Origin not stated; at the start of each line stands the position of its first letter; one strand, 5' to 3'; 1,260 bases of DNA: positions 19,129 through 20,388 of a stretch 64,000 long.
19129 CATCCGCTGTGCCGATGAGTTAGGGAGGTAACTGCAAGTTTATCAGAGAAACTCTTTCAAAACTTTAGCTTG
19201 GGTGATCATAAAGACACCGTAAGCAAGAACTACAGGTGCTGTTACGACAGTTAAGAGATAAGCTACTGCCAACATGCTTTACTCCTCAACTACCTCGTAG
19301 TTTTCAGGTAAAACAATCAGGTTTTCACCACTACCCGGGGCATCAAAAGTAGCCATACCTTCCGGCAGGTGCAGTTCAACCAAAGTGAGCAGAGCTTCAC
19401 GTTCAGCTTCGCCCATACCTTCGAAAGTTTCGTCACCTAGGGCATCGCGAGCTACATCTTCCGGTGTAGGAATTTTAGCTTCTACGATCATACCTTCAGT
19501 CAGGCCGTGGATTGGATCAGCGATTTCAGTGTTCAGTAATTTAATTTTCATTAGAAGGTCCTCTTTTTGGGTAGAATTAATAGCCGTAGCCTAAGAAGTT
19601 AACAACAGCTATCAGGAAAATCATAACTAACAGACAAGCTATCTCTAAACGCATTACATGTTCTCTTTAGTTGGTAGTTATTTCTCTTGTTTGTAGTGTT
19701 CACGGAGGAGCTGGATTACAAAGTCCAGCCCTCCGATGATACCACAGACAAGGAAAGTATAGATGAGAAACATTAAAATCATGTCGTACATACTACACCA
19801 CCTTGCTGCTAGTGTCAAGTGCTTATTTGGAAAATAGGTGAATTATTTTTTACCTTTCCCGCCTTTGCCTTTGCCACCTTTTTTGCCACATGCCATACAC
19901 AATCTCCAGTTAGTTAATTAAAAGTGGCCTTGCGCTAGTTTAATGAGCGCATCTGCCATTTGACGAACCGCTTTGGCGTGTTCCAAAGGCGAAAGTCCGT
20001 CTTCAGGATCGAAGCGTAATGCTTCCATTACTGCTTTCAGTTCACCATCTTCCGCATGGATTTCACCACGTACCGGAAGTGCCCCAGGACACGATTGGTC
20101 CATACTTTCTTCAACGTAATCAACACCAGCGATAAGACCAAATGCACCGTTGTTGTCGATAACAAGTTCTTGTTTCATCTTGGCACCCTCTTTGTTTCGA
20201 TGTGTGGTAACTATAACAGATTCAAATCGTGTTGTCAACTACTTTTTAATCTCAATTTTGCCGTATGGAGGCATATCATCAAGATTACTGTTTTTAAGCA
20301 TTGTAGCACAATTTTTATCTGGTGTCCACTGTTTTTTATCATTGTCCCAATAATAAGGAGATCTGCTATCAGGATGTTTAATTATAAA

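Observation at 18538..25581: Family of paralogous small acidic proteins sharing N-terminal MK(I/V)K(L/F) and C-terminal E(I/V)VEE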

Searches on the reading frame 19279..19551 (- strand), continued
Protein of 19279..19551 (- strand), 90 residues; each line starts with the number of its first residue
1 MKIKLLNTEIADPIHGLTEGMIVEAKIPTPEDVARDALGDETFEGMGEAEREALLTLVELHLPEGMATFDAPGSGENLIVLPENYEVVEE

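Call 59: get_annotated_region(hit=H10, flank=8000)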
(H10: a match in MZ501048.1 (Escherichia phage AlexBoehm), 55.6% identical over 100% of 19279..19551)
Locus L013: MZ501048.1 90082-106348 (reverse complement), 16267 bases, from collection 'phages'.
description: Escherichia phage AlexBoehm, complete genome.
organism: Escherichia phage AlexBoehm (NCBI taxid 2852028)
taxonomy: Viruses; Duplodnaviria; Heunggongvirae; Uroviricota; Caudoviricetes; Vequintavirinae; Vequintavirus
host: Escherichia coli K-12; source: sewage plant inflow; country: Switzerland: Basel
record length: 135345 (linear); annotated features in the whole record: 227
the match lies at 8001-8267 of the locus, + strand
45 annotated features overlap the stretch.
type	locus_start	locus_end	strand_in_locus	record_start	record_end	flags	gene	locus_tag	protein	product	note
CDS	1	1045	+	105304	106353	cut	-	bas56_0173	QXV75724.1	ClpP-like protease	-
CDS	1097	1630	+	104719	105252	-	-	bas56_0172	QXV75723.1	putative N6 adenine methyltransferase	-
CDS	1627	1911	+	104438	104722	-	-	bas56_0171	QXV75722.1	hypothetical protein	-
CDS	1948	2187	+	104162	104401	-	-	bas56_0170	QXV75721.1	hypothetical protein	-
CDS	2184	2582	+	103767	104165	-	-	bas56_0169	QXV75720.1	hypothetical protein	-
CDS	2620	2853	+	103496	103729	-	-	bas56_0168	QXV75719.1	hypothetical protein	-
CDS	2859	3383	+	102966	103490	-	-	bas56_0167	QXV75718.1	putative glycosidase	-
CDS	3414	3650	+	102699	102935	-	-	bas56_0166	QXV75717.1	hypothetical protein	-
CDS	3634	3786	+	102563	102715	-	-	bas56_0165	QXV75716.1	hypothetical protein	-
CDS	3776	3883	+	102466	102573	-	-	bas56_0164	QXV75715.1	hypothetical protein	-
CDS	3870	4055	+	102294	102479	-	-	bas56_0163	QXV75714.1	hypothetical protein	-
CDS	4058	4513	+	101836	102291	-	-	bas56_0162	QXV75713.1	hypothetical protein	-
CDS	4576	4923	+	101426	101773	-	-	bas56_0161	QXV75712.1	hypothetical protein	-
CDS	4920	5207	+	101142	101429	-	-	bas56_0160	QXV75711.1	hypothetical protein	-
CDS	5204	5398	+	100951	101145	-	-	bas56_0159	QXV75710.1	hypothetical protein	-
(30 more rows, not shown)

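Call 72: search_solved_structures(query=A2, max_evalue=10)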
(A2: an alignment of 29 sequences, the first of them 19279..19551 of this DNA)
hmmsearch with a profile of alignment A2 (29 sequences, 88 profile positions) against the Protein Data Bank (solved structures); distinct sequences matched with E-value up to 10: 1.
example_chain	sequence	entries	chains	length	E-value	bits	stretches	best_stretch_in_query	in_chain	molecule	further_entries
4lt6_A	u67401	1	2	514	0.83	13.2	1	7-45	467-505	Poly(A) polymerase gamma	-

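Call 74: search_protein_families(library=ncbifam, proteins=[window:19279-19551:-], max_evalue=1)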
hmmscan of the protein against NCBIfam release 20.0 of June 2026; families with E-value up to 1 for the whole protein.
window:19279-19551:- (90 aa): 0 families

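Call 77: search_dna_similar(query=P0093, collection=phages, mode=protein, max_rows=12, max_evalue=0.001, rows=spread)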
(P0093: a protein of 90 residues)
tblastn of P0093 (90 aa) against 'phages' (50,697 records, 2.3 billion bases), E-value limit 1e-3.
Records with a match: 119; places in all: 119; records where one place covers at least 80% of the query: 119.
Best place of each record, by identity: <60% 119.
By first word of the organism name: Escherichia 97; Campylobacter 18; Phage 2; Shigella 1; Vequintavirinae 1.
By host as written in the record: Escherichia coli 35; Campylobacter jejuni 16; Escherichia coli K-12 12; Escherichia coli K-12 MG1655 12; - 11; Escherichia coli O157:H7 6; Escherichia coli O177 3; Escherichia coli NCCP 13930 2; and 18 more.
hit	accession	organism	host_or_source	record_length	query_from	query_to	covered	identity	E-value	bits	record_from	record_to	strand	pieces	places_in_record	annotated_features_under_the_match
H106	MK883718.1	Escherichia phage vB_EcoM-ECP32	Escherichia coli NCCP 13930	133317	1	90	100%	33.3%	5e-11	62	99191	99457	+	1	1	hypothetical protein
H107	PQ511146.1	Escherichia phage NHEP1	Escherichia coli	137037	1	90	100%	33.3%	2e-10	60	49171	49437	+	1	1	hypothetical protein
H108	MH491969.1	Escherichia phage LL12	wastewater influent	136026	1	90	100%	31.1%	2e-9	57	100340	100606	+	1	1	hypothetical protein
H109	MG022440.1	Phage 206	poultry liver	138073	1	90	100%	31.1%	2e-9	57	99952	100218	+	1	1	hypothetical protein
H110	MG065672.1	Campylobacter phage A141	Campylobacter jejuni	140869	1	90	100%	30.0%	4e-9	57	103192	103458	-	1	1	record has no annotation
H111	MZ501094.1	Escherichia phage MaxTheCat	Escherichia coli K-12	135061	1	90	100%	30.0%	9e-9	56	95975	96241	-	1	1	hypothetical protein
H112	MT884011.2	Escherichia phage vb_EcoM_bov25_3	Escherichia coli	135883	1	90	100%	30.0%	9e-9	56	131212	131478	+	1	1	hypothetical protein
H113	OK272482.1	Escherichia phage JLBYU08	Escherichia coli K-12 MG1655 del ...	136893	1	90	100%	30.0%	9e-9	56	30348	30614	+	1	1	hypothetical protein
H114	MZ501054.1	Escherichia phage CarlMeissner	Escherichia coli K-12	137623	1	90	100%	30.0%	9e-9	56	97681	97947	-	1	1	hypothetical protein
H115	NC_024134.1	Escherichia phage FFH2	Escherichia coli O157:H7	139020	1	90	100%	30.0%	9e-9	56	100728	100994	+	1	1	hypothetical protein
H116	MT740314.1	Escherichia phage JEP1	Escherichia coli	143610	1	90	100%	30.0%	9e-9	56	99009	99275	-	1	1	hypothetical protein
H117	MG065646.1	Campylobacter phage D1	Campylobacter jejuni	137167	1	90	100%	28.9%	5e-8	54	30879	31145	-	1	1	record has no annotation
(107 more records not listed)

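Call 78: search_dna_similar(query=P0096, collection=phages, mode=protein, max_rows=12, max_evalue=0.001, rows=spread)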
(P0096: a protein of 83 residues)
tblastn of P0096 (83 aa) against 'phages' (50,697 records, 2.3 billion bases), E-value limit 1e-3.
Records with a match: 119; places in all: 119; records where one place covers at least 80% of the query: 119.
Best place of each record, by identity: <60% 119.
By first word of the organism name: Escherichia 97; Campylobacter 18; Phage 2; Shigella 1; Vequintavirinae 1.
By host as written in the record: Escherichia coli 35; Campylobacter jejuni 16; Escherichia coli K-12 12; Escherichia coli K-12 MG1655 12; - 11; Escherichia coli O157:H7 6; Escherichia coli O177 3; Escherichia coli LF82 2; and 18 more.
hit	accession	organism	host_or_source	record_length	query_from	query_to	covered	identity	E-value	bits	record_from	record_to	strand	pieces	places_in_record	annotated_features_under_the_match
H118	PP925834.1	Escherichia phage MiataMamis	Escherichia coli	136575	1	82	99%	48.3%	3e-14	71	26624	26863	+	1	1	hypothetical protein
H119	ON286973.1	Escherichia phage A51.2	Escherichia coli LF82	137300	1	82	99%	43.4%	8e-17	78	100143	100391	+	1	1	hypothetical protein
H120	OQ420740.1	Escherichia phage B9-1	Escherichia coli MTCC 901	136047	1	82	99%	43.4%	1e-16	78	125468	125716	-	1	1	hypothetical protein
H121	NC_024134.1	Escherichia phage FFH2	Escherichia coli O157:H7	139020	1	82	99%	42.2%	6e-16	76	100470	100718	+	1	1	hypothetical protein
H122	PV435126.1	Escherichia phage EPFV3-03/2025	Escherichia coli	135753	1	82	99%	42.2%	2e-15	75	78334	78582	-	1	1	hypothetical protein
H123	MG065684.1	Campylobacter phage A138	Campylobacter jejuni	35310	1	82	99%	41.0%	6e-16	76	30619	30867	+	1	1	record has no annotation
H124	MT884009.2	Escherichia phage vb_EcoM_bov11CS3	Escherichia coli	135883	1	82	99%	41.0%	6e-16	76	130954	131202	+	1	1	hypothetical protein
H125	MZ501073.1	Escherichia phage HeinrichReichert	Escherichia coli K-12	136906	1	82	99%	41.0%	6e-16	76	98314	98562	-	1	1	hypothetical protein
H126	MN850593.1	Escherichia phage inoa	Escherichia coli K-12 MG1655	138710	1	82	99%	41.0%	6e-16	76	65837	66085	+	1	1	hypothetical protein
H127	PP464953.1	Escherichia phage ECP2309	Escherichia coli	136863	1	82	99%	41.0%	1e-15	75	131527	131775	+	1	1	hypothetical protein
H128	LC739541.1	Escherichia phage phiWec193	Escherichia coli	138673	1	82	99%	41.0%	4e-15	74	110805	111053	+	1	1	hypothetical protein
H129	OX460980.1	Vequintavirinae sp. EcoIv14a_Aya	wastewater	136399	1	82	99%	39.8%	1e-14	72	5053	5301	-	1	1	record has no annotation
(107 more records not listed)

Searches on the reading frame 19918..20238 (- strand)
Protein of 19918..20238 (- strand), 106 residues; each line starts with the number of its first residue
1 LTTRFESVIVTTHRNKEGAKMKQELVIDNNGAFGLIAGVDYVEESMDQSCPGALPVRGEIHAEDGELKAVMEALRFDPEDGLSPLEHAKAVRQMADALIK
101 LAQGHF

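Call 6: search_protein_families(library=phrogs, proteins=[window:19918-20238:-], max_evalue=1)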
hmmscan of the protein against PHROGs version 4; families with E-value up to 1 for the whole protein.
window:19918-20238:- (106 aa): 7 families
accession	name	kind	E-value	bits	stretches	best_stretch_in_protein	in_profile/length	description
phrog_15124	-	unknown function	0.00085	20.3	1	57-103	204-248/251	-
phrog_12029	-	unknown function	0.0046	18.4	1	26-100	7-87/96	-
phrog_38567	-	unknown function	0.011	17.4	1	39-72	67-99/115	-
phrog_21078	-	unknown function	0.053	15.2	1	57-103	63-107/107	-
phrog_13504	-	unknown function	0.066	13.6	1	67-102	127-164/165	-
phrog_23675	-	unknown function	0.15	12.9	1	3-48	86-131/143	-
phrog_11219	-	unknown function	0.23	12.6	1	71-99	21-47/57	-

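Call 7: search_protein_families(library=pfam, proteins=[window:19918-20238:-], max_evalue=1)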
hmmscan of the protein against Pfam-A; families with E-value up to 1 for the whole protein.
window:19918-20238:- (106 aa): 0 families
